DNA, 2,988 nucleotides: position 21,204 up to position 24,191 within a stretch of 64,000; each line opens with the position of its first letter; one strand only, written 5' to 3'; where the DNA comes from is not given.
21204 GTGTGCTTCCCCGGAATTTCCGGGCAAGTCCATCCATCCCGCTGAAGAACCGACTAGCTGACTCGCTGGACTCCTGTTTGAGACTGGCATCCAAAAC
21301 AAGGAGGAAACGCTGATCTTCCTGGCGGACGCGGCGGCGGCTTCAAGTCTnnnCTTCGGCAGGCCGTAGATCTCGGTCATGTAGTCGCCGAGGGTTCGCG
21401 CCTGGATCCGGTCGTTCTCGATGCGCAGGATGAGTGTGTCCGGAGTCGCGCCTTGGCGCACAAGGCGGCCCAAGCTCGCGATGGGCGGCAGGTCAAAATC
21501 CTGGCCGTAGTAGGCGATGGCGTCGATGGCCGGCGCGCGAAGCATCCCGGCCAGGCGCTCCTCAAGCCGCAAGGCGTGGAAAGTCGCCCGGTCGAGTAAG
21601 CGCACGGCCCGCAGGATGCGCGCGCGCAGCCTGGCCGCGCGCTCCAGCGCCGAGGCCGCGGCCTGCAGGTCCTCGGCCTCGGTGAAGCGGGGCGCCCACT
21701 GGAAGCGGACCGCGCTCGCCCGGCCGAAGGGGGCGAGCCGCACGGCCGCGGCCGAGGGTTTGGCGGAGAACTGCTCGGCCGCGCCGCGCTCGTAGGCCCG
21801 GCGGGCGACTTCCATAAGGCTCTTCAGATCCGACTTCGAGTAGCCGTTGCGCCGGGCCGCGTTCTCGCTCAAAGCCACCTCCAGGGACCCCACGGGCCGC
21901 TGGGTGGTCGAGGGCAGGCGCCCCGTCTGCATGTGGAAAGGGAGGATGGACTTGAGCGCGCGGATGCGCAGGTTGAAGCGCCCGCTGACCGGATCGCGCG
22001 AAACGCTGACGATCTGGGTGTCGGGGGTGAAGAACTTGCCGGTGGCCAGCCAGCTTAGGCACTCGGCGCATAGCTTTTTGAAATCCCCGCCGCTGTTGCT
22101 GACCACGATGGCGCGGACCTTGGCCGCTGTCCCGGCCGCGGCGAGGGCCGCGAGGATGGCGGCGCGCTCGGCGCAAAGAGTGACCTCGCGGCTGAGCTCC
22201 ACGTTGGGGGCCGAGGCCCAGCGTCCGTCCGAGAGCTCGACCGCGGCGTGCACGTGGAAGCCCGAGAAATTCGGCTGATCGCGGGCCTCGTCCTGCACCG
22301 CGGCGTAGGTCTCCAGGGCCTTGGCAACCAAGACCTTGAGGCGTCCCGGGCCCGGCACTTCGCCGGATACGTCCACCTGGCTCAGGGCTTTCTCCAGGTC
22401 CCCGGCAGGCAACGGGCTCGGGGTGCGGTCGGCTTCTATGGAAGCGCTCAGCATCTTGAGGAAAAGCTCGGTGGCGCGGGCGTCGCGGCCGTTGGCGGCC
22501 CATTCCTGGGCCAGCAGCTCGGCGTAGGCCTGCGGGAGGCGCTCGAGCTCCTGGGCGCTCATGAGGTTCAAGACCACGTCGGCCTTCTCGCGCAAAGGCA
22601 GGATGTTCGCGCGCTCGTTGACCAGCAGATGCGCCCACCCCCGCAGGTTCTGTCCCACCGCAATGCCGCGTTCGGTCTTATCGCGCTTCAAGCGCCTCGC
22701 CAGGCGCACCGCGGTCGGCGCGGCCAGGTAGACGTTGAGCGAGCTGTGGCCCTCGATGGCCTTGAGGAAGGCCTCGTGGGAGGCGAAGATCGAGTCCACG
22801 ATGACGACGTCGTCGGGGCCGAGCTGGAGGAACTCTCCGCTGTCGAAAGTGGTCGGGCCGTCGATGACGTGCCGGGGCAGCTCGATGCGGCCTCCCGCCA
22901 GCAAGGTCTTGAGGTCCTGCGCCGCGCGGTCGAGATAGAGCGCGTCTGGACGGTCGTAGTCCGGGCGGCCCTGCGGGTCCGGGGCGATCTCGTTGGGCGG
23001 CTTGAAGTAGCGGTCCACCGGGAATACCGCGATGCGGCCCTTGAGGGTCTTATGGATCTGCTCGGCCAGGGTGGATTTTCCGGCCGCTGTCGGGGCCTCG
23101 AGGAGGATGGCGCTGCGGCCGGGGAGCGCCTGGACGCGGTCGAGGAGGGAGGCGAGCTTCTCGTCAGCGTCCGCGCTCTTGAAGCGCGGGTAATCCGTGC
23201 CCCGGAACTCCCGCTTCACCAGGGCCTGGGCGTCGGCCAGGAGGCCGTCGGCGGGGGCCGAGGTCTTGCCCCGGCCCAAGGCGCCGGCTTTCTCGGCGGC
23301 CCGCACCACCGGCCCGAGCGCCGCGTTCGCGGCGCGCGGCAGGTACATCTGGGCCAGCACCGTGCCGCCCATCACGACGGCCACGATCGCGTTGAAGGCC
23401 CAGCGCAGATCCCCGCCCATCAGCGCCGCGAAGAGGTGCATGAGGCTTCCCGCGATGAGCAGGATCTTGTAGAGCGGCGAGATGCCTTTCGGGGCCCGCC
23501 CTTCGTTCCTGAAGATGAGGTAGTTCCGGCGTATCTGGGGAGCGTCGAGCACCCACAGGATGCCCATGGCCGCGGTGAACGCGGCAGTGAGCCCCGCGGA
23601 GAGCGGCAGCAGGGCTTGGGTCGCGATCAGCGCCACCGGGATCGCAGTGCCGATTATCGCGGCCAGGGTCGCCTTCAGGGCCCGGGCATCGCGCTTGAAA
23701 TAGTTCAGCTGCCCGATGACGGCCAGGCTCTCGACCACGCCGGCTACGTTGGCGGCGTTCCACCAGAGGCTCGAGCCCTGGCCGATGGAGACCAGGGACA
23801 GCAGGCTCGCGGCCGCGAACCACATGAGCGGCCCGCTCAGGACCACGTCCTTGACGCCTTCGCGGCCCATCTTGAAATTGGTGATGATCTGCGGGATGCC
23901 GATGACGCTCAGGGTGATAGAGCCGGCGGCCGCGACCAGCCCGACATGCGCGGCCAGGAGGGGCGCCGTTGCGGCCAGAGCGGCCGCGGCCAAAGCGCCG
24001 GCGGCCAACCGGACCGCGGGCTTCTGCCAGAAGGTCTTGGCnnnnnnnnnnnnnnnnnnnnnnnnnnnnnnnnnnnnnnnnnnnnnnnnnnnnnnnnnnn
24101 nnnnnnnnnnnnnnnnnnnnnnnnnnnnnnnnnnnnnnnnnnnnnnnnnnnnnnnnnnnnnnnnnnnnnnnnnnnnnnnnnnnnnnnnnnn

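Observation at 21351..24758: Membrane tri-fusion: PQ-loop 7-TM domain + uridine-kinase-like P-loop + cytidine-deaminase-like zinc domain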

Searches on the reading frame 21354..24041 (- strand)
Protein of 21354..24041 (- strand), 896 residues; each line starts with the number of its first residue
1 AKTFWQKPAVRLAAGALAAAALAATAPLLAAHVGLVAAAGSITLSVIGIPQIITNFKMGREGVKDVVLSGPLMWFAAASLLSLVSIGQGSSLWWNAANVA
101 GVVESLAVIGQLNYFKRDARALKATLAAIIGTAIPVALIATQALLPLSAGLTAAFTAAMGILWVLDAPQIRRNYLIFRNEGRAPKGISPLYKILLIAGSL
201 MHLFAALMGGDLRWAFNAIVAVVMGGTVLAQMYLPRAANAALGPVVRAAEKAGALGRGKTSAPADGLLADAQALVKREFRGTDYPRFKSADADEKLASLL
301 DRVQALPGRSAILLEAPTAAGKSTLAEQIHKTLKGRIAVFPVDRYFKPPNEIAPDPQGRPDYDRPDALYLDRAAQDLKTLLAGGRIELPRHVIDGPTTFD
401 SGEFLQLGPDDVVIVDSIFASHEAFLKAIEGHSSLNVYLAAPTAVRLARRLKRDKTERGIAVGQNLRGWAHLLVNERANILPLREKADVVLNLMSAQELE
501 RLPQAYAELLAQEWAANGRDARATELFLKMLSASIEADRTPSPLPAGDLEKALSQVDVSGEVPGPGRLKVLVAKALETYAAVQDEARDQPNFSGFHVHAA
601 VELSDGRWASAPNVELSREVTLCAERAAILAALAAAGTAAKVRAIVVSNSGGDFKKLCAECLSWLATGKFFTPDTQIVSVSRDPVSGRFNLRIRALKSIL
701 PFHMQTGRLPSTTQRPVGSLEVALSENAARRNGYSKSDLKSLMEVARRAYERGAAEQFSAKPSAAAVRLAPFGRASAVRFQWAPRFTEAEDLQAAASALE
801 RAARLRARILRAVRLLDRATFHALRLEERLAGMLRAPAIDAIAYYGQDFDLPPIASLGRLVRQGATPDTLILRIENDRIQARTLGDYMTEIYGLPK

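Call 9: find_homologous_proteins(query=window:21354-24041:-)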
Query window:21354-24041:- (896 aa): 72 proteins with E <= 0.001 among 8000 candidates.
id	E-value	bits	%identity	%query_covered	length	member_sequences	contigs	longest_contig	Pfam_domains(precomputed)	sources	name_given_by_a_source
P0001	0.0e+0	1934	100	100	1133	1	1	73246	PF00485.25,PF13238.13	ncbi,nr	ncbi:MAG: hypothetical protein HY922_11440 [Elusimicrobia bacterium]|nr:hypothetical protein [Elusim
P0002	0.0e+0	1382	72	100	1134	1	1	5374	PF00485.25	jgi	jgi:uridine kinase/cytidine deaminase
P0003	0.0e+0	1301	68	100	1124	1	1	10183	PF00485.25,PF13238.13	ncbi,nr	ncbi:MAG: hypothetical protein NTY77_18085 [Elusimicrobia bacterium]|nr:hypothetical protein [Elusim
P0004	0.0e+0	1269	67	100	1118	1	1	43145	PF00485.25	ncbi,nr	ncbi:MAG: hypothetical protein HY926_09515 [Elusimicrobia bacterium]|nr:hypothetical protein [Elusim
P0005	0.0e+0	1194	64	99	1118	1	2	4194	PF00485.25,PF13238.13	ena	-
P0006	0.0e+0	1185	64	99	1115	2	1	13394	PF00485.25,PF13238.13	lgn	-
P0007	0.0e+0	1078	59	96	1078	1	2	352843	PF00485.25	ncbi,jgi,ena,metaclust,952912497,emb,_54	jgi:uridine kinase/cytidine deaminase|metaclust:\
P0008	0.0e+0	1074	57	100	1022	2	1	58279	PF00485.25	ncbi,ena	-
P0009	2.3e-280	951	70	69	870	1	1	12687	PF04193.20,PF00485.25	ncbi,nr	ncbi:MAG: hypothetical protein HZB91_14700 [Elusimicrobia bacterium]|nr:hypothetical protein [Elusim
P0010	6.0e-239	813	70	62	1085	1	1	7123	PF00383.30,PF00485.25,PF08211.19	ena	-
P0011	4.8e-229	781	71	56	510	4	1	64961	PF00485.25,PF13238.13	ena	-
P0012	2.2e-217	742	66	60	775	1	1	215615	PF00485.25,PF13238.13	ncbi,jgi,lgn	ncbi:MAG: hypothetical protein WC969_12525 [Elusimicrobiota bacterium]|jgi:uridine kinase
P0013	4.9e-217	741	66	60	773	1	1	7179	PF00485.25,PF13238.13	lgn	-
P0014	1.5e-187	644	57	60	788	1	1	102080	PF04193.20,PF00485.25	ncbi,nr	ncbi:MAG: hypothetical protein HY924_06225 [Elusimicrobia bacterium]|nr:hypothetical protein [Elusim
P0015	2.0e-187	643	58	60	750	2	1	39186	PF04193.20,PF00485.25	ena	-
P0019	3.1e-180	619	54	60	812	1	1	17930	PF04193.20,PF00485.25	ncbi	ncbi:MAG: hypothetical protein WC943_07925, partial [Elusimicrobiota bacterium]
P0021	1.3e-178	614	54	56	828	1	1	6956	PF00406.30,PF04193.20,PF00485.25,PF13671.13,PF13207.13,PF13238.13,PF20720.4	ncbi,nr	ncbi:MAG: nucleoside monophosphate kinase, partial [Elusimicrobia bacterium]|nr:nucleoside monophosp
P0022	9.3e-178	611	54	61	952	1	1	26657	PF00406.30,PF04193.20,PF00485.25,PF13671.13,PF13207.13,PF13238.13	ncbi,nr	ncbi:MAG: nucleoside monophosphate kinase [Elusimicrobiota bacterium]|nr:nucleoside monophosphate ki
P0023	9.8e-178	611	55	61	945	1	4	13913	PF00406.30,PF04193.20,PF00485.25,PF13671.13,PF13207.13,PF13238.13,PF20720.4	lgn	-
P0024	3.0e-177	609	53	56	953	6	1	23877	PF00406.30,PF04193.20,PF00485.25,PF13671.13,PF13207.13,PF13238.13,PF20720.4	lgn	-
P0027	1.5e-174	601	53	60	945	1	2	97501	PF00406.30,PF00485.25,PF13671.13,PF13207.13,PF13238.13,PF20720.4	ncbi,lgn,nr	ncbi:MAG: nucleoside monophosphate kinase [Elusimicrobia bacterium]|nr:nucleoside monophosphate kina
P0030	9.7e-174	598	55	60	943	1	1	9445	PF00406.30,PF04193.20,PF00485.25,PF13671.13,PF13207.13,PF13238.13,PF20720.4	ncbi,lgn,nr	ncbi:MAG: nucleoside monophosphate kinase [Elusimicrobia bacterium]|nr:nucleoside monophosphate kina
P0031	2.1e-173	597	55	60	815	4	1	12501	PF04193.20,PF00485.25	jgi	-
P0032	6.2e-173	595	53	60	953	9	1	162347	PF00406.30,PF04193.20,PF00485.25,PF13671.13,PF13207.13,PF13238.13,PF20720.4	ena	-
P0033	1.9e-172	594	53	60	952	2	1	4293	PF00406.30,PF04193.20,PF00485.25,PF13671.13,PF13207.13,PF13238.13,PF20720.4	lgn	-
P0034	1.9e-172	594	54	60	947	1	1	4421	PF00406.30,PF04193.20,PF00485.25,PF13671.13,PF13207.13,PF13238.13,PF20720.4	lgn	-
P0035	4.6e-172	592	53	60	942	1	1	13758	PF00406.30,PF04193.20,PF00485.25,PF13671.13,PF13207.13,PF13238.13,PF20720.4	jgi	jgi:adenylate kinase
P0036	5.6e-172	592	55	60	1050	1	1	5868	PF04193.20,PF00485.25,PF01148.26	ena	-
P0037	1.2e-171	591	54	61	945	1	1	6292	PF00406.30,PF04193.20,PF00485.25,PF13671.13,PF13207.13,PF13238.13,PF20720.4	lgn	-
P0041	4.3e-171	589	53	60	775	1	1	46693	PF04193.20,PF00485.25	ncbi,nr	ncbi:MAG: hypothetical protein HY928_15990 [Elusimicrobia bacterium]|nr:hypothetical protein [Elusim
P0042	5.9e-170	585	53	60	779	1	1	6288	PF04193.20,PF00485.25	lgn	-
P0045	1.1e-166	574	57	57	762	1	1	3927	PF04193.20,PF00485.25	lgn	-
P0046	2.9e-165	570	55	57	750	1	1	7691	PF04193.20,PF00485.25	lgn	-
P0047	6.8e-165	569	55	59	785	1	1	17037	PF04193.20,PF00485.25,PF13238.13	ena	-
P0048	2.8e-164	567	55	57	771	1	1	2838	PF04193.20,PF00485.25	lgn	-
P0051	7.1e-161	555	44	74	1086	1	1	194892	PF00383.30,PF00485.25,PF08211.19,PF13238.13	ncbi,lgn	ncbi:MAG: cytidine deaminase [Elusimicrobiota bacterium]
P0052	1.1e-160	555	55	55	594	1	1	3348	PF04193.20,PF00485.25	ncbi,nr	ncbi:MAG: hypothetical protein HY925_12880 [Elusimicrobia bacterium]|nr:hypothetical protein [Elusim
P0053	1.5e-157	544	53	57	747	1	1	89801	PF04193.20,PF00485.25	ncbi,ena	-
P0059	2.4e-143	497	48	57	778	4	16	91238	PF04193.20,PF00485.25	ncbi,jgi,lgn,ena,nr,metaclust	ncbi:MAG: hypothetical protein CO113_15765 [Elusimicrobia bacterium CG_4_9_14_3_um_filter_62_55]|nr:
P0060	9.1e-143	495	46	58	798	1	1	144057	PF04193.20,PF00485.25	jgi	jgi:uridine kinase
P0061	4.5e-139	483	46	58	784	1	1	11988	PF04193.20,PF00485.25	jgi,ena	-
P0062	1.2e-136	475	45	60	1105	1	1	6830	PF00383.30,PF00485.25,PF08211.19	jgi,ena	-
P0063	5.2e-122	427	45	59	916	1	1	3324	PF00485.25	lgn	-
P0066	3.3e-98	348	54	39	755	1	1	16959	PF04193.20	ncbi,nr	ncbi:MAG: hypothetical protein NTX64_12930 [Elusimicrobia bacterium]|nr:hypothetical protein [Elusim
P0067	5.6e-84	301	62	28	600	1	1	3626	PF04193.20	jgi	jgi:hypothetical protein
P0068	1.4e-81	293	60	28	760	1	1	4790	PF04193.20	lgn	-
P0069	1.3e-80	290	60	28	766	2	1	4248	PF04193.20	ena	-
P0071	3.2e-74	269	57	28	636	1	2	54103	PF00406.30,PF13671.13,PF13207.13,PF13238.13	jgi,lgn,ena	-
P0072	2.3e-50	190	46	26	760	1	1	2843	PF04193.20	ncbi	-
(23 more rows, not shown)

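Call 21: find_encoding_contigs(protein=P0007, flank=8000, max_places=2)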
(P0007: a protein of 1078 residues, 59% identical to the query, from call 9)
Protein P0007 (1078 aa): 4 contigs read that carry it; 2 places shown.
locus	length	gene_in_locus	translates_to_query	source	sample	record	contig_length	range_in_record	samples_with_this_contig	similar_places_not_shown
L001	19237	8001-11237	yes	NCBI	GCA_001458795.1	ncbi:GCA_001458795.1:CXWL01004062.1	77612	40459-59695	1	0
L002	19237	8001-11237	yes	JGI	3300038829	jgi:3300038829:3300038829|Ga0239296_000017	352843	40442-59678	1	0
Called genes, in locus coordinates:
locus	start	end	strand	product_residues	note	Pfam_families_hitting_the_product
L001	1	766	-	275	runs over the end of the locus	PF02811:PHP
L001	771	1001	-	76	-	PF01106:NifU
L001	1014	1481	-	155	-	PF02082:Rrf2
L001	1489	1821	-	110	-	PF01883:FeS_assembly_P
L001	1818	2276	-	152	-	PF01592:NifU_N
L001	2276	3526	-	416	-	PF00266:Aminotran_5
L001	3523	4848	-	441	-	PF19295:SufBD_N, PF01458:SUFBD_core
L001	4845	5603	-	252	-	PF02463:SMC_N (faint), PF00005:ABC_tran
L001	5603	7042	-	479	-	PF19295:SufBD_N, PF01458:SUFBD_core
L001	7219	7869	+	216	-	PF13620:CarboxypepD_reg (weak)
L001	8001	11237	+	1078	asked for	PF00485:PRK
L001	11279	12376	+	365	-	PF13200:DUF4015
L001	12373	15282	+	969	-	PF00675:Peptidase_M16, PF05193:Peptidase_M16_C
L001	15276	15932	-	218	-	-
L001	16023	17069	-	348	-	PF13428:TPR_14 (faint), PF14559:TPR_19 (weak)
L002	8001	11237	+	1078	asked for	PF00485:PRK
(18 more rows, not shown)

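Call 22: find_encoding_contigs(protein=P0004, flank=8000, max_places=2)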
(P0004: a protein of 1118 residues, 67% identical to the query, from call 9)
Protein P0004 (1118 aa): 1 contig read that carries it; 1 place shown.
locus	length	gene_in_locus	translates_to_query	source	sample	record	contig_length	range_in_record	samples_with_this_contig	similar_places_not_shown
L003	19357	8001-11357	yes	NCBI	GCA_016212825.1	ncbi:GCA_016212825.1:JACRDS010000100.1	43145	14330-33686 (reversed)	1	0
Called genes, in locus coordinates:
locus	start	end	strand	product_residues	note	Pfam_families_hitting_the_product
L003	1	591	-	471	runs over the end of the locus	PF00148:Oxidored_nitro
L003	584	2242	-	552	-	PF00148:Oxidored_nitro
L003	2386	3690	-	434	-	PF04055:Radical_SAM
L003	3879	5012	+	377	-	-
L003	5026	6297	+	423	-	PF07690:MFS_1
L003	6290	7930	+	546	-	PF00437:T2SSE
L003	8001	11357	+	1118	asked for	PF00485:PRK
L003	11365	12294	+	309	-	PF03747:ADP_ribosyl_GH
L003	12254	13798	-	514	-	PF00474:SSF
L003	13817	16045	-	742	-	PF00708:Acylphosphatase, PF07503:zf-HYPF, PF01300:Sua5_yciO_yrdC, PF17788:HypF_C, PF22521:HypF_C_2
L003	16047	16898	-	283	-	PF02401:LYTB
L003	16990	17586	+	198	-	-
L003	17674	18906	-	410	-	PF04389:Peptidase_M28 (weak), PF01546:Peptidase_M20, PF07687:M20_dimer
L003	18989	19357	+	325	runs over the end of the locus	PF01075:Glyco_transf_9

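Call 24: find_encoding_contigs(protein=P0027, flank=8000, max_places=2)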
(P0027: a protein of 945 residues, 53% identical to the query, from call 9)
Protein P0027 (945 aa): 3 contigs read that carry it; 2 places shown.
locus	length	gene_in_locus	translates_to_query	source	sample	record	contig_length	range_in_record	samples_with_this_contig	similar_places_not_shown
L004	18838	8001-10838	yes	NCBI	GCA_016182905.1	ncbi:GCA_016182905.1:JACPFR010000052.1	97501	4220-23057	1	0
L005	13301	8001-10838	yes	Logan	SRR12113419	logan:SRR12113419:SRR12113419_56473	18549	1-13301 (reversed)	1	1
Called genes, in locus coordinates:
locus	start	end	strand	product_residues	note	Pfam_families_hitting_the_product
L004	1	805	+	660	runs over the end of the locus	PF13520:AA_permease_2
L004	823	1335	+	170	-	PF01327:Pep_deformylase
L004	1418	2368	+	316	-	PF00551:Formyl_trans_N, PF02911:Formyl_trans_C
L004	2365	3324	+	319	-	PF03793:PASTA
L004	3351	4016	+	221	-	PF00834:Ribul_P_3_epim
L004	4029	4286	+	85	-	PF00886:Ribosomal_S16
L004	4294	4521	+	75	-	PF13083:KH_KhpA-B, PF07650:KH_2 (faint)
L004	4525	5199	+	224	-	PF01746:tRNA_m1G_MT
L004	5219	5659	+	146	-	PF01245:Ribosomal_L19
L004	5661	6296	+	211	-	PF01351:RNase_HII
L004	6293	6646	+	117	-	PF02021:UPF0102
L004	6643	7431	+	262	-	PF00902:TatC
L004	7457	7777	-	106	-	PF13560:HTH_31 (weak), PF01381:HTH_3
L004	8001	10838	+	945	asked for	PF00485:PRK, PF20720:nSTAND3 (faint), PF00406:ADK, PF13207:AAA_17, PF13238:AAA_18, PF13671:AAA_33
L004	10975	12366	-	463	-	PF07992:Pyr_redox_2 (weak)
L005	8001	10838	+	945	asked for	PF00485:PRK, PF20720:nSTAND3 (faint), PF00406:ADK, PF13207:AAA_17, PF13238:AAA_18, PF13671:AAA_33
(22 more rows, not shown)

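Call 40: search_protein_families(library=pfam, proteins=[P0068, P0072, P0063], max_evalue=0.001)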
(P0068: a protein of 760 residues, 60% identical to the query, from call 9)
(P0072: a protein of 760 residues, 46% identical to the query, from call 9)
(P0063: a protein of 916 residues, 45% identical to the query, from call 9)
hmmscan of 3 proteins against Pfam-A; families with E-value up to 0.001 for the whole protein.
P0068 (760 aa): 1 family
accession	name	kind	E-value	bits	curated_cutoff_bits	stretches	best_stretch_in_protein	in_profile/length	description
PF04193.19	PQ-loop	-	1.6e-06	28.2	22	0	544-598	8-60/61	PQ loop repeat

P0072 (760 aa): 1 family
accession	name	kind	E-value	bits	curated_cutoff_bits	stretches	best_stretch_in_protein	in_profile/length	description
PF04193.19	PQ-loop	-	7.4e-10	38.9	22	1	539-597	4-60/61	PQ loop repeat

P0063 (916 aa): 2 families
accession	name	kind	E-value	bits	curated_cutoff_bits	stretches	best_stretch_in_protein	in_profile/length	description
PF00485.24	PRK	-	7.1e-07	29.7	22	1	470-655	4-194/196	Phosphoribulokinase / Uridine kinase family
PF13671.12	AAA_33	-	6.1e-05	23.8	27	1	467-533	1-63/143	AAA domain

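Call 41: predict_structure(alignment_id=A2)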
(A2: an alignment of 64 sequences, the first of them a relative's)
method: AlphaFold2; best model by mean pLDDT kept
length: 1133 residues; sequences in the alignment: 64
mean_pLDDT: 74.3   pTM: 0.52
mean pLDDT of the five models: 74.3, 73.7, 73.0, 70.2, 65.9
residues with pLDDT >= 90: 415; 70-90: 340; 50-70: 151; < 50: 227
segments of 3 or more residues with pLDDT < 50: 20-24, 30-131, 133-143, 163-165, 184-237, 852-857, 939-948, 991-998, 1010-1029
pLDDT, mean of each block of 10 residues (from residue 1): 66 67 49 34 30 31 31 32 28 29 29 30 30 30 58 71 53 70 43 32 31 31 31 46 75 74 84 88 92 91 94 95 88 91 96 90 94 94 93 91 94 92 93 93 90 90 95 92 85 61 93 93 87 96 97 90 95 96 96 92 97 98 95 93 98 97 98 96 96 88 92 90 91 95 96 93 97 80 70 84 89 85 70 82 84 52 75 82 75 57 74 84 76 73 44 76 78 77 64 45 55 47 44 61 80 86 80 72 58 61 81 81 76 54
secondary structure, 60 per line:
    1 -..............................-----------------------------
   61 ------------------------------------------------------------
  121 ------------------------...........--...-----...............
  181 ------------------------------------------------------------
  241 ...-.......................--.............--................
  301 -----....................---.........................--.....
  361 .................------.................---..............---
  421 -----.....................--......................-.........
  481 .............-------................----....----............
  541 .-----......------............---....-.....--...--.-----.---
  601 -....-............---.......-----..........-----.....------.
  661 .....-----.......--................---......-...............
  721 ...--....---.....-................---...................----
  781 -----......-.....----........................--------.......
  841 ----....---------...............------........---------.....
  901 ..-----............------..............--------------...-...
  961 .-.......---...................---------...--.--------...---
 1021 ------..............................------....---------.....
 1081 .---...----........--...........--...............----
elements in order (helices of 4 or more, strands of 3 or more residues): H2-31 H145-155 H166-180 H245-267 H270-282 H285-300 H306-325 H329-353 H356-377 H384-400 H404-417 H426-446 H449-470 H472-493 H501-516 H521-524 H529-541 E547-552 H559-570 E574-577 H579-582 H607-618 E622-628 E634-643 E649-653 H660-665 E671-677 H680-695 H699-704 H706-723 E726-729 H733-737 H739-754 H758-776 H786-791 E793-797 H802-825 E834-840 E845-848 H858-872 E879-886 H896-902 E908-919 E926-932 H933-939 E958-961 H963-969 H973-991 E1001-1003 E1015-1017 H1027-1056 H1063-1066 E1076-1081 H1092-1099 E1102-1112 E1115-1120 H1121-1129
